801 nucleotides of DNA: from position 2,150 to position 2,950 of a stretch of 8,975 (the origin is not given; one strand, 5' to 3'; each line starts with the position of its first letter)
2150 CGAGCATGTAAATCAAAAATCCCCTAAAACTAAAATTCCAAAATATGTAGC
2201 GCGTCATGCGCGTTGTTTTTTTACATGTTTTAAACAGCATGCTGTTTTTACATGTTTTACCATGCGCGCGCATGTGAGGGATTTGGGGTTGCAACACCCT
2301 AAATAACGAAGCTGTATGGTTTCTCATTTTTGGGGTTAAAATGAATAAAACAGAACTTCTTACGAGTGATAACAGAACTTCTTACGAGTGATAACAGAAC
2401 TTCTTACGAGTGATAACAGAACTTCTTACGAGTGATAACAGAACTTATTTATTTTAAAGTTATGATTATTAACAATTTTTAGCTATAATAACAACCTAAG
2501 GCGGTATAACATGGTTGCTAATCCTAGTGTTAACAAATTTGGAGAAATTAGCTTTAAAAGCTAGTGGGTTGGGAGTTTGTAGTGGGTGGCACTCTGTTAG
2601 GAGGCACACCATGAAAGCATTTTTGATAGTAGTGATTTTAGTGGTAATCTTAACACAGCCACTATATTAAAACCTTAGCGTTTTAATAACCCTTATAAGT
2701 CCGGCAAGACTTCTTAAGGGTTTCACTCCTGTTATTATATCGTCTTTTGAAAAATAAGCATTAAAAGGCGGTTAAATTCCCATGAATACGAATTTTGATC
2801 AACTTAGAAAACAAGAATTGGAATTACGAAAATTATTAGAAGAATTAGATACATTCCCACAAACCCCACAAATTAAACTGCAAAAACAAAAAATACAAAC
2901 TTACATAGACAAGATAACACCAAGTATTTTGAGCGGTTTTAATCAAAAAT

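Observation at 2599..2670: Ibs-like 19-aa ultra-hydrophobic peptide ORF with near-consensus RBS upstream of repA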

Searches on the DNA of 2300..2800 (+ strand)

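Call 3: search_dna_similar(query=window:2300-2800:+, collection=plasmids, mode=near, max_rows=40)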
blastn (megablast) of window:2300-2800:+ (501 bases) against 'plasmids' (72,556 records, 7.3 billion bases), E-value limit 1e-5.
Records with a match: 81; places in all: 138; records where one place covers at least 80% of the query: 28.
Best place of each record, by identity: >=99% 2; 95-99% 20; 90-95% 21; 80-90% 24; 60-80% 14.
By first word of the organism name: Helicobacter 81.
By predicted mobility (MOB-suite, as given by PLSDB): mobilizable 42; non-mobilizable 39.
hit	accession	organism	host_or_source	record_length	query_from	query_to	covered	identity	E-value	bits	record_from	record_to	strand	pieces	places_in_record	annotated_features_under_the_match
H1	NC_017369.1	Helicobacter pylori F30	-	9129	1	499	100%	96.6%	0e+0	826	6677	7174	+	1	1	hypothetical protein | replication initiation protein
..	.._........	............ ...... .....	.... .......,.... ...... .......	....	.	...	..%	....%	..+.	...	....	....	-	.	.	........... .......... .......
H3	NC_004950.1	Helicobacter pylori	-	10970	1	499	100%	96.0%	0e+0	809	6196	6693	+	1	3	replication initiation protein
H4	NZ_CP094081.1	Helicobacter pylori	Homo sapiens,gastric biopsy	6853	1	482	96%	99.2%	0e+0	867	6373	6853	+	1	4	none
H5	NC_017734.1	Helicobacter pylori HUP-B14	Homo sapiens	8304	1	499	100%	95.6%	0e+0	800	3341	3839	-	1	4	replication initiation protein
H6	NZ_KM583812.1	Helicobacter pylori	Human gastric biosy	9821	1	482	96%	97.5%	0e+0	830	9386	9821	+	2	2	none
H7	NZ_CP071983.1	Helicobacter pylori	Homo sapiens,Biopsy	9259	1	499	100%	93.0%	0e+0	726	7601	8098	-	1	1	replication initiation protein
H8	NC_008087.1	Helicobacter pylori HPAG1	-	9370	29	499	94%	98.1%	0e+0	846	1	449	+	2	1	replication initiation protein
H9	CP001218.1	Helicobacter pylori P12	-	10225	1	499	100%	92.6%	0e+0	715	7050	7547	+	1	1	RepA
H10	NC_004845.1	Helicobacter pylori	-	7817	1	499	100%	91.4%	0e+0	682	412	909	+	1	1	replication initiation protein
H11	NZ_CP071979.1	Helicobacter pylori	Homo sapiens,Biopsy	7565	1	499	100%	91.4%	0e+0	682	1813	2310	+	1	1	replication initiation protein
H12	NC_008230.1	Helicobacter acinonychis str. Sheeba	-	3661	1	499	100%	88.9%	1e-173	616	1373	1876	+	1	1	replication initiation protein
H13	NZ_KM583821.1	Helicobacter pylori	Human gastric biopsy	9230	1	482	96%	91.5%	0e+0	662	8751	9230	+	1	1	none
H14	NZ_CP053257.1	Helicobacter pylori A45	biopsy of antral stomach region from ...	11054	1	482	96%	91.1%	0e+0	652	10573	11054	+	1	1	none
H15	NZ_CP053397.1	Helicobacter pylori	-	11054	1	482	96%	91.1%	0e+0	652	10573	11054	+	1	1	none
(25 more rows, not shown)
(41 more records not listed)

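Call 6: get_annotated_region(hit=H1, flank=1500)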
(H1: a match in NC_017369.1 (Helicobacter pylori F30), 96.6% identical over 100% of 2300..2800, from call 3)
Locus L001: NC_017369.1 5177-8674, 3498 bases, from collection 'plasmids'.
description: Helicobacter pylori F30 plasmid pHPF30, complete sequence
organism: Helicobacter pylori F30 (NCBI taxid 866345)
taxonomy: Bacteria; Campylobacterota; Epsilonproteobacteria; Campylobacterales; Helicobacteraceae; Helicobacter; Helicobacter pylori; Helicobacter pylori F30
host: -; source: -; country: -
typing (MOB-suite, as given by PLSDB): mobilizable; replicon rep_cluster_137; relaxase MOBP
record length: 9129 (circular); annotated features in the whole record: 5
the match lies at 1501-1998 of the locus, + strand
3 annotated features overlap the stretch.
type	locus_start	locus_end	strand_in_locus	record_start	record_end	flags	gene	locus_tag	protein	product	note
CDS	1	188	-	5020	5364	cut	mobC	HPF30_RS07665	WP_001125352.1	plasmid mobilization relaxosome protein MobC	-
CDS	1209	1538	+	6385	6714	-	-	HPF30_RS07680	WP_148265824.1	hypothetical protein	-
CDS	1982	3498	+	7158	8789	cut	-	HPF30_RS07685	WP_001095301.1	replication initiation protein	GO:0006270 - DNA replication initiation [Evidence IEA]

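Call 7: get_annotated_region(hit=H9, flank=1500)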
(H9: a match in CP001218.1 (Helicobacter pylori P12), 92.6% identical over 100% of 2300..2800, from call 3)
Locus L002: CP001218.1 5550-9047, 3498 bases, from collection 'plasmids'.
description: Helicobacter pylori P12 plasmid HPP12, complete sequence
organism: Helicobacter pylori P12 (NCBI taxid 570508)
taxonomy: Bacteria; Campylobacterota; Epsilonproteobacteria; Campylobacterales; Helicobacteraceae; Helicobacter; Helicobacter pylori; Helicobacter pylori P12
host: -; source: -; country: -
typing (MOB-suite, as given by PLSDB): mobilizable; replicon rep_cluster_137,rep_cluster_137; relaxase MOBP
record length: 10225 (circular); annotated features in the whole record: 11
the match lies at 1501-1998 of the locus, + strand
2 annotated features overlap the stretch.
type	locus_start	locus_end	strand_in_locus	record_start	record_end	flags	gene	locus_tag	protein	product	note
CDS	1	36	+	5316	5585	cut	-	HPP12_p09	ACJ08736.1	hypothetical protein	-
CDS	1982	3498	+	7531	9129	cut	-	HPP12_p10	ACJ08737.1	RepA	-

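Call 8: get_annotated_region(hit=H3, flank=1500)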
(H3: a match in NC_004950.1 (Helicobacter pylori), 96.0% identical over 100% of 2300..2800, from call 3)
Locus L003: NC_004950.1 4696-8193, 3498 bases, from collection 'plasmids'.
description: Helicobacter pylori plasmid pHel4, complete sequence
organism: Helicobacter pylori (NCBI taxid 210)
taxonomy: Bacteria; Campylobacterota; Epsilonproteobacteria; Campylobacterales; Helicobacteraceae; Helicobacter; Helicobacter pylori
host: -; source: -; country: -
typing (MOB-suite, as given by PLSDB): mobilizable; replicon rep_cluster_137; relaxase MOBP
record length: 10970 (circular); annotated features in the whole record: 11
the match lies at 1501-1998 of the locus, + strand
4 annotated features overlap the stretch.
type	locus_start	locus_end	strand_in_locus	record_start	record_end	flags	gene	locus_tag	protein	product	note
CDS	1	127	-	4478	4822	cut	mobC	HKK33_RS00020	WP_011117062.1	plasmid mobilization relaxosome protein MobC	-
CDS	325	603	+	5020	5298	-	-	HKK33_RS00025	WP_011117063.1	hypothetical protein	-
CDS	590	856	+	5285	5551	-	-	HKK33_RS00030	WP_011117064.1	type II toxin-antitoxin system mRNA interferase toxin, RelE/StbE family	-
CDS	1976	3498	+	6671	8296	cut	-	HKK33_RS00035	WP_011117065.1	replication initiation protein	GO:0006270 - DNA replication initiation [Evidence IEA]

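Call 9: search_dna_similar(query=window:2470-2790:+, collection=plasmids, mode=distant, max_rows=60, rows=spread)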
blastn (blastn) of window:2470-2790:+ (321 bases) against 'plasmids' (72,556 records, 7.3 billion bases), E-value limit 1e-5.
Records with a match: 77; places in all: 84; records where one place covers at least 80% of the query: 39.
Best place of each record, by identity: >=99% 4; 95-99% 29; 90-95% 5; 80-90% 3; 60-80% 36.
By first word of the organism name: Helicobacter 77.
By predicted mobility (MOB-suite, as given by PLSDB): non-mobilizable 41; mobilizable 36.
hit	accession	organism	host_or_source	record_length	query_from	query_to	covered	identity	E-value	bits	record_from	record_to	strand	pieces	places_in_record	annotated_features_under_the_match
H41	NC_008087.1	Helicobacter pylori HPAG1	-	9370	1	321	100%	99.4%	2e-160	571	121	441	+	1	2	replication initiation protein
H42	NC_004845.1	Helicobacter pylori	-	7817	1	321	100%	98.4%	5e-156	557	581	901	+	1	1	replication initiation protein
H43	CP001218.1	Helicobacter pylori P12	-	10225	1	321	100%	97.8%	3e-153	548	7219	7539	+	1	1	RepA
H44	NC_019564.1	Helicobacter pylori Aklavik86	Homo sapiens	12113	1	321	100%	97.8%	3e-153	548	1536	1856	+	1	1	replication initiation protein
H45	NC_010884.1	Helicobacter pylori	-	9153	1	321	100%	97.5%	3e-152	544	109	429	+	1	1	replication initiation protein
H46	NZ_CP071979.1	Helicobacter pylori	Homo sapiens,Biopsy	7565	1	321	100%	97.5%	3e-152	544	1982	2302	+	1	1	replication initiation protein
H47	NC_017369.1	Helicobacter pylori F30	-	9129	1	321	100%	97.2%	1e-150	539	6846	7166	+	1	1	replication initiation protein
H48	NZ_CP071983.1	Helicobacter pylori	Homo sapiens,Biopsy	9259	1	321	100%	97.2%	1e-150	539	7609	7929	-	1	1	replication initiation protein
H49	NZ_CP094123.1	Helicobacter pylori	Homo sapiens,gastric biopsy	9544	1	312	97%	99.4%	2e-155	554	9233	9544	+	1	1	none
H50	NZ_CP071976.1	Helicobacter pylori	Homo sapiens,Biopsy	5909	1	321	100%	96.6%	8e-148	530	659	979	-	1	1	none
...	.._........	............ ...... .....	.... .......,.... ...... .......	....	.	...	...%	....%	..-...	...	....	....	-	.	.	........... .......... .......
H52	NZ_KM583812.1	Helicobacter pylori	Human gastric biosy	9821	1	312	97%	99.0%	1e-152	546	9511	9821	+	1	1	none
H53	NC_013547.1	Helicobacter pylori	-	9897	1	321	100%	96.0%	2e-86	516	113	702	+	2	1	replication initiation protein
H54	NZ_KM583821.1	Helicobacter pylori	Human gastric biopsy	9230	1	312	97%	98.4%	4e-151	541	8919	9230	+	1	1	none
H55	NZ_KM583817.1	Helicobacter pylori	Human gastric biopsy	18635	1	312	97%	98.1%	5e-150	536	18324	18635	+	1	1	none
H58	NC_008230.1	Helicobacter acinonychis str. Sheeba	-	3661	7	321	98%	95.0%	1e-138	499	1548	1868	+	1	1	replication initiation protein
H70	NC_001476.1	Helicobacter pylori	-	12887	1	320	100%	89.4%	3e-114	417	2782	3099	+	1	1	none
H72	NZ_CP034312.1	Helicobacter pylori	Homo sapiens,1751,stomach biopsy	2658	7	203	61%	74.5%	5e-23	114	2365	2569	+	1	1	none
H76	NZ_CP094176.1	Helicobacter pylori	Homo sapiens,gastric biopsy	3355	8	203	61%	74.4%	2e-22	113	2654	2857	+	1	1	hypothetical protein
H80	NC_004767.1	Helicobacter pylori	-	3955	8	203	61%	73.9%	8e-21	108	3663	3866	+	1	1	none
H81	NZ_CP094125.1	Helicobacter pylori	Homo sapiens,gastric biopsy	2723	6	203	62%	73.1%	1e-19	104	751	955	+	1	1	none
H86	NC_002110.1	Helicobacter pylori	-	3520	7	203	61%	73.2%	4e-18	100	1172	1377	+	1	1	hypothetical protein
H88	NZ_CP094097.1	Helicobacter pylori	Homo sapiens,gastric biopsy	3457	7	203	61%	72.6%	5e-17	96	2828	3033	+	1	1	none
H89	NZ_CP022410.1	Helicobacter pylori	Homo sapiens,gastric mucasa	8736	8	203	61%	73.0%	1e-19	104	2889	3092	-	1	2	none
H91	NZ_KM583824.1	Helicobacter pylori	Human gastric biopsy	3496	8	203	61%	72.5%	1e-17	97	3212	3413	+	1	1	none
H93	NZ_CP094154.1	Helicobacter pylori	Homo sapiens,gastric biopsy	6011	1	200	62%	68.7%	2e-9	70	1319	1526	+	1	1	none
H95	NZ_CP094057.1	Helicobacter pylori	Homo sapiens,gastric biopsy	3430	8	203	61%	68.7%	9e-8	64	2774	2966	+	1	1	none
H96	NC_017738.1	Helicobacter cetorum MIT 00-7128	beluga whale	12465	167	321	48%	71.4%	1e-12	82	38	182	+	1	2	RepA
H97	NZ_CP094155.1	Helicobacter pylori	Homo sapiens,gastric biopsy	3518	7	146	44%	76.7%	6e-16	92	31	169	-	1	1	none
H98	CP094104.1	Helicobacter pylori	Homo sapiens,gastric biopsy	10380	65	203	43%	75.7%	4e-18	100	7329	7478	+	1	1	none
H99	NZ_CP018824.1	Helicobacter pylori PMSS1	Homo sapiens,Stomach,Gastric tissue ...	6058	13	146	42%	76.4%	9e-14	85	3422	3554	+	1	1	none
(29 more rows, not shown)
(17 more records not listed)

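Call 10: get_annotated_region(hit=H86, flank=1500)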
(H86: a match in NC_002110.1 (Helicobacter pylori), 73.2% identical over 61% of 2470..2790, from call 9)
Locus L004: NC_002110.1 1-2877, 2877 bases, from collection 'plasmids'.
description: Helicobacter pylori plasmid pHPO100, complete sequence
organism: Helicobacter pylori (NCBI taxid 210)
taxonomy: Bacteria; Campylobacterota; Epsilonproteobacteria; Campylobacterales; Helicobacteraceae; Helicobacter; Helicobacter pylori
host: -; source: -; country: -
typing (MOB-suite, as given by PLSDB): non-mobilizable; replicon rep_cluster_60
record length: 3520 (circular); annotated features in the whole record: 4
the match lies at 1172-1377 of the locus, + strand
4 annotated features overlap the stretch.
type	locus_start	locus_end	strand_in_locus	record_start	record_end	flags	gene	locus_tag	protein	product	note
CDS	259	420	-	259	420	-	-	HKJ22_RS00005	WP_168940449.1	hypothetical protein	-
CDS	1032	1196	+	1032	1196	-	-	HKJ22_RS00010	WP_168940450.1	hypothetical protein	-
CDS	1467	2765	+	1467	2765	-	-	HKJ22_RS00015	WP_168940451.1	replication initiation protein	GO:0006270 - DNA replication initiation [Evidence IEA]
CDS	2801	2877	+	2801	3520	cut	-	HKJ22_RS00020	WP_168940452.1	Fic family protein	-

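Call 11: get_annotated_region(hit=H76, flank=1500)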
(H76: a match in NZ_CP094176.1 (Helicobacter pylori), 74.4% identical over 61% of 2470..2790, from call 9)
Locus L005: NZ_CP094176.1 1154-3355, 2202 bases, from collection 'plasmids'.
description: Helicobacter pylori strain Hpfe063 plasmid pHpfe063-1, complete sequence
organism: Helicobacter pylori (NCBI taxid 210)
taxonomy: Bacteria; Campylobacterota; Epsilonproteobacteria; Campylobacterales; Helicobacteraceae; Helicobacter; Helicobacter pylori
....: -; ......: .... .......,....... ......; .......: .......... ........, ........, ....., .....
typing (MOB-suite, as given by PLSDB): non-mobilizable; replicon rep_cluster_60,rep_cluster_60
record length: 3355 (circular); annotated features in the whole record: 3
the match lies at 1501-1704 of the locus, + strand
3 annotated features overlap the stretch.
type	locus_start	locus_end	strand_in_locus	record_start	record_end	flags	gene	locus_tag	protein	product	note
CDS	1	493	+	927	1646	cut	-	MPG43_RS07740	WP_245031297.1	Fic family protein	-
CDS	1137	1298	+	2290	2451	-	-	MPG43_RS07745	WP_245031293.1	hypothetical protein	-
CDS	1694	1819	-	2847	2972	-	-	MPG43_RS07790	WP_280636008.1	hypothetical protein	-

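Call 12: get_annotated_region(hit=H80, flank=1500)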
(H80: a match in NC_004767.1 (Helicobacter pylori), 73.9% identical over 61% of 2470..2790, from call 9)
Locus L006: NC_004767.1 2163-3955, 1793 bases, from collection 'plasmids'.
description: Helicobacter pylori plasmid pHP51, complete sequence
organism: Helicobacter pylori (NCBI taxid 210)
taxonomy: Bacteria; Campylobacterota; Epsilonproteobacteria; Campylobacterales; Helicobacteraceae; Helicobacter; Helicobacter pylori
host: -; source: -; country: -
typing (MOB-suite, as given by PLSDB): non-mobilizable; replicon rep_cluster_60
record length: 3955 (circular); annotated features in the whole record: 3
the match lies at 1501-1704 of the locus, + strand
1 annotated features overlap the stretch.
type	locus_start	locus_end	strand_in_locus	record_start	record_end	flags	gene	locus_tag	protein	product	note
CDS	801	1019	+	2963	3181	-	-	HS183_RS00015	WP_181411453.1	hypothetical protein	-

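Call 13: get_annotated_region(hit=H93, flank=1500)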
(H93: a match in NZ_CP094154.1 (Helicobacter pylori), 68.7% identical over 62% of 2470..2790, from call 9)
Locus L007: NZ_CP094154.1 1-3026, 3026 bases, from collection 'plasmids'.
description: Helicobacter pylori strain Hpfe010 plasmid pHpfe010-1, complete sequence
organism: Helicobacter pylori (NCBI taxid 210)
taxonomy: Bacteria; Campylobacterota; Epsilonproteobacteria; Campylobacterales; Helicobacteraceae; Helicobacter; Helicobacter pylori
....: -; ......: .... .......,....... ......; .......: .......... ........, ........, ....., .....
typing (MOB-suite, as given by PLSDB): mobilizable; replicon rep_cluster_137; relaxase MOBP
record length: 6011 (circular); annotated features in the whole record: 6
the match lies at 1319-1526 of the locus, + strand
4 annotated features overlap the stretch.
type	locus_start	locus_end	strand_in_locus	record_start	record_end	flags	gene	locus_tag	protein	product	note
CDS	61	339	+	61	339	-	-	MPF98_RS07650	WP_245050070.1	hypothetical protein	-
CDS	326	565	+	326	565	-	-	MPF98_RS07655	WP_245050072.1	type II toxin-antitoxin system YafQ family toxin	-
CDS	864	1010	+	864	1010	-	-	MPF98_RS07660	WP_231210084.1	hypothetical protein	-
CDS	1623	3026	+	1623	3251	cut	-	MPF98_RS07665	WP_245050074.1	replication initiation protein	GO:0006270 - DNA replication initiation [Evidence IEA]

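Call 14: get_annotated_region(hit=H96, flank=1500)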
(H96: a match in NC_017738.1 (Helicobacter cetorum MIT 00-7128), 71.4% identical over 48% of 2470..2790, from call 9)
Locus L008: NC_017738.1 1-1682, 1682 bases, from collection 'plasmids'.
description: Helicobacter cetorum MIT 00-7128 plasmid pHCW, complete sequence
organism: Helicobacter cetorum MIT 00-7128 (NCBI taxid 182217)
taxonomy: Bacteria; Campylobacterota; Epsilonproteobacteria; Campylobacterales; Helicobacteraceae; Helicobacter; Helicobacter cetorum; Helicobacter cetorum MIT 00-7128
host: -; source: beluga whale; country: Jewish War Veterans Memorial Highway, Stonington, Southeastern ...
typing (MOB-suite, as given by PLSDB): mobilizable; replicon rep_cluster_438; relaxase MOBP
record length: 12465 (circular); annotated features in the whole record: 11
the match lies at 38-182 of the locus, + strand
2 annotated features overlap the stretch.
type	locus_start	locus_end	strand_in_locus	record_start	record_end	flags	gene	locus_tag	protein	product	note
CDS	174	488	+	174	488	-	-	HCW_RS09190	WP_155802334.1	RepA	-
CDS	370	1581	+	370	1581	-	-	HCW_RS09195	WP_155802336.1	replication initiation protein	GO:0006270 - DNA replication initiation [Evidence IEA]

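Call 15: get_annotated_region(hit=H58, flank=1000)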
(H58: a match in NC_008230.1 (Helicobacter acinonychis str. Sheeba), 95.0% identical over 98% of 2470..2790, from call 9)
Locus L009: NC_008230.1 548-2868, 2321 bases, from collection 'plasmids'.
description: Helicobacter acinonychis str. Sheeba plasmid pHac1, complete sequence
organism: Helicobacter acinonychis str. Sheeba (NCBI taxid 382638)
taxonomy: Bacteria; Campylobacterota; Epsilonproteobacteria; Campylobacterales; Helicobacteraceae; Helicobacter; Helicobacter acinonychis; Helicobacter acinonychis str. Sheeba
host: -; source: -; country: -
typing (MOB-suite, as given by PLSDB): non-mobilizable; replicon rep_cluster_137
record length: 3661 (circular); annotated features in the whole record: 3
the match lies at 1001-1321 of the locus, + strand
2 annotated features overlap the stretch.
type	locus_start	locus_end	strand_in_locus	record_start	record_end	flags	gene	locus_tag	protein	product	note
CDS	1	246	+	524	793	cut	-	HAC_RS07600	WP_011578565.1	type II toxin-antitoxin system YafQ family toxin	-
CDS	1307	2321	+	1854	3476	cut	-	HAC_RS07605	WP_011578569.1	replication initiation protein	GO:0006270 - DNA replication initiation [Evidence IEA]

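Call 16: get_annotated_region(hit=H70, flank=1000)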
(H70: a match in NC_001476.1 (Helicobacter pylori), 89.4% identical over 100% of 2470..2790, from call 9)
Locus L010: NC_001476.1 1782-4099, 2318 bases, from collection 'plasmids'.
description: Helicobacter pylori plasmid pHPM186, complete sequence
organism: Helicobacter pylori (NCBI taxid 210)
taxonomy: Bacteria; Campylobacterota; Epsilonproteobacteria; Campylobacterales; Helicobacteraceae; Helicobacter; Helicobacter pylori
host: -; source: -; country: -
typing (MOB-suite, as given by PLSDB): non-mobilizable; replicon rep_cluster_144
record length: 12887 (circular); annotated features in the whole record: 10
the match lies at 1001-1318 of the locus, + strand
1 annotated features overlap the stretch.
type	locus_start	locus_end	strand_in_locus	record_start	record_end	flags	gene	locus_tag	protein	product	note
CDS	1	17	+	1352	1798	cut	tnpA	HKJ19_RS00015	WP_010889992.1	IS200/IS605-like element IS605 family transposase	-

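Call 17: get_annotated_region(hit=H95, flank=1000)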
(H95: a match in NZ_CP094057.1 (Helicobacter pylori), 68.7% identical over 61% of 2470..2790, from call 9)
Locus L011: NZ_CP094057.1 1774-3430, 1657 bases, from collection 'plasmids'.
description: Helicobacter pylori strain Hpfe124 plasmid pHpfe124-1, complete sequence
organism: Helicobacter pylori (NCBI taxid 210)
taxonomy: Bacteria; Campylobacterota; Epsilonproteobacteria; Campylobacterales; Helicobacteraceae; Helicobacter; Helicobacter pylori
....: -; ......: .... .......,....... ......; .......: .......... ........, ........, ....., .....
typing (MOB-suite, as given by PLSDB): non-mobilizable; replicon rep_cluster_60
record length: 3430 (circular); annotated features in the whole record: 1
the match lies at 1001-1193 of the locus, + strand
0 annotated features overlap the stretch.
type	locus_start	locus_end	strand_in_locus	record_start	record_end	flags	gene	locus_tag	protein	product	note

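Call 18: get_annotated_region(hit=H99, flank=1000)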
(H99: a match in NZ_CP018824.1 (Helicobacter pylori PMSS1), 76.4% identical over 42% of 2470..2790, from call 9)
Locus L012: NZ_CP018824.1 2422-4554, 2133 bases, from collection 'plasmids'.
description: Helicobacter pylori PMSS1 plasmid pHPYLPMSS1, complete sequence
organism: Helicobacter pylori PMSS1 (NCBI taxid 1431450)
taxonomy: Bacteria; Campylobacterota; Epsilonproteobacteria; Campylobacterales; Helicobacteraceae; Helicobacter; Helicobacter pylori; Helicobacter pylori PMSS1
host: -; source: Homo sapiens,Stomach,Gastric tissue biopsy; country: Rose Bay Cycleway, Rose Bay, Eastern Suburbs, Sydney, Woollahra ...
typing (MOB-suite, as given by PLSDB): non-mobilizable; replicon rep_cluster_137,rep_cluster_60
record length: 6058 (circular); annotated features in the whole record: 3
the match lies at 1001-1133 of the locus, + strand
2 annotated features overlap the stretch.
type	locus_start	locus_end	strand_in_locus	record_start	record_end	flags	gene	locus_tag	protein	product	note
CDS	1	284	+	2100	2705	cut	-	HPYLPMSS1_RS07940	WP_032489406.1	hypothetical protein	-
CDS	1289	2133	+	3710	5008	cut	-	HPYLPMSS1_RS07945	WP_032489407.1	replication initiation protein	GO:0006270 - DNA replication initiation [Evidence IEA]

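Call 19: get_annotated_region(hit=H98, flank=1000)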
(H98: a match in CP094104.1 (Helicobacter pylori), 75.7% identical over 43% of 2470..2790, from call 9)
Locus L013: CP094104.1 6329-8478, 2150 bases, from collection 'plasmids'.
description: Helicobacter pylori strain Hpfe077 plasmid pHpfe077-1, complete sequence
organism: Helicobacter pylori (NCBI taxid 210)
taxonomy: Bacteria; Campylobacterota; Epsilonproteobacteria; Campylobacterales; Helicobacteraceae; Helicobacter; Helicobacter pylori
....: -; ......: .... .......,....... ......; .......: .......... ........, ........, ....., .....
typing (MOB-suite, as given by PLSDB): mobilizable; replicon rep_cluster_137,rep_cluster_60; relaxase MOBP
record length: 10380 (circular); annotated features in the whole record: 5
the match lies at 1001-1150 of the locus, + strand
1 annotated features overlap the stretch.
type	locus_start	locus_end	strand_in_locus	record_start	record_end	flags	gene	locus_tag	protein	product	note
CDS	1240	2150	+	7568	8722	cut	-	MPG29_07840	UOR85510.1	replication initiation protein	-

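Call 53: get_annotated_region(hit=H72, flank=400)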
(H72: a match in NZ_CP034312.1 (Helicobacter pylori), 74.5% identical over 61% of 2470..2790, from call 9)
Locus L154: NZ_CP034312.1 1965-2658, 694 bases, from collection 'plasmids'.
description: Helicobacter pylori strain HP42K plasmid pHP42-2, complete sequence
organism: Helicobacter pylori (NCBI taxid 210)
taxonomy: Bacteria; Campylobacterota; Epsilonproteobacteria; Campylobacterales; Helicobacteraceae; Helicobacter; Helicobacter pylori
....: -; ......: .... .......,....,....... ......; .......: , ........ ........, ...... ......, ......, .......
typing (MOB-suite, as given by PLSDB): non-mobilizable; replicon rep_cluster_60
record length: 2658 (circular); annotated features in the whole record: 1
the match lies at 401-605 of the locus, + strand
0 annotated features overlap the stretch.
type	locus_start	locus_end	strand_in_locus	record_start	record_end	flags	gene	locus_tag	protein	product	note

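Call 54: get_annotated_region(hit=H81, flank=400)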
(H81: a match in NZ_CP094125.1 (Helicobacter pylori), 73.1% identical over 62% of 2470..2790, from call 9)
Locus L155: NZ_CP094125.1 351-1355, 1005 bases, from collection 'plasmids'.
description: Helicobacter pylori strain Hpfe057 plasmid pHpfe057-1, complete sequence
organism: Helicobacter pylori (NCBI taxid 210)
taxonomy: Bacteria; Campylobacterota; Epsilonproteobacteria; Campylobacterales; Helicobacteraceae; Helicobacter; Helicobacter pylori
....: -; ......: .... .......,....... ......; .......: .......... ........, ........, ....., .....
typing (MOB-suite, as given by PLSDB): non-mobilizable; replicon rep_cluster_60
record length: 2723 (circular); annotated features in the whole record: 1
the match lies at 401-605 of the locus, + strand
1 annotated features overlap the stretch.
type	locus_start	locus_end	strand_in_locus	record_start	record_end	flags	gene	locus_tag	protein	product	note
CDS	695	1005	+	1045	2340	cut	-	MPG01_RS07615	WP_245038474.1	replication initiation protein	GO:0006270 - DNA replication initiation [Evidence IEA]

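Call 55: get_annotated_region(hit=H88, flank=400)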
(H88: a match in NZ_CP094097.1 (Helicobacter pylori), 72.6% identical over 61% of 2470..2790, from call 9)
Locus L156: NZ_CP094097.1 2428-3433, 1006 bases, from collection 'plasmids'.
description: Helicobacter pylori strain Hpfe082 plasmid pHpfe082-1, complete sequence
organism: Helicobacter pylori (NCBI taxid 210)
taxonomy: Bacteria; Campylobacterota; Epsilonproteobacteria; Campylobacterales; Helicobacteraceae; Helicobacter; Helicobacter pylori
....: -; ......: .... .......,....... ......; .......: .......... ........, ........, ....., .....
typing (MOB-suite, as given by PLSDB): non-mobilizable; replicon rep_cluster_60
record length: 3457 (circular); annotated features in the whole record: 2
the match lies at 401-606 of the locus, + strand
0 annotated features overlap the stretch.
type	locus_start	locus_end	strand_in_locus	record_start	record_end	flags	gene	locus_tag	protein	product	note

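Call 56: get_annotated_region(hit=H91, flank=400)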
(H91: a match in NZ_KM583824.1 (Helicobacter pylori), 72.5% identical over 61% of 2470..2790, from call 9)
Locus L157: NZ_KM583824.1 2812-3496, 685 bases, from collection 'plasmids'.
description: Helicobacter pylori strain UM233 plasmid pUM233, complete sequence
organism: Helicobacter pylori (NCBI taxid 210)
taxonomy: Bacteria; Campylobacterota; Epsilonproteobacteria; Campylobacterales; Helicobacteraceae; Helicobacter; Helicobacter pylori
host: -; source: Human gastric biopsy; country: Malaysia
typing (MOB-suite, as given by PLSDB): non-mobilizable; replicon rep_cluster_60
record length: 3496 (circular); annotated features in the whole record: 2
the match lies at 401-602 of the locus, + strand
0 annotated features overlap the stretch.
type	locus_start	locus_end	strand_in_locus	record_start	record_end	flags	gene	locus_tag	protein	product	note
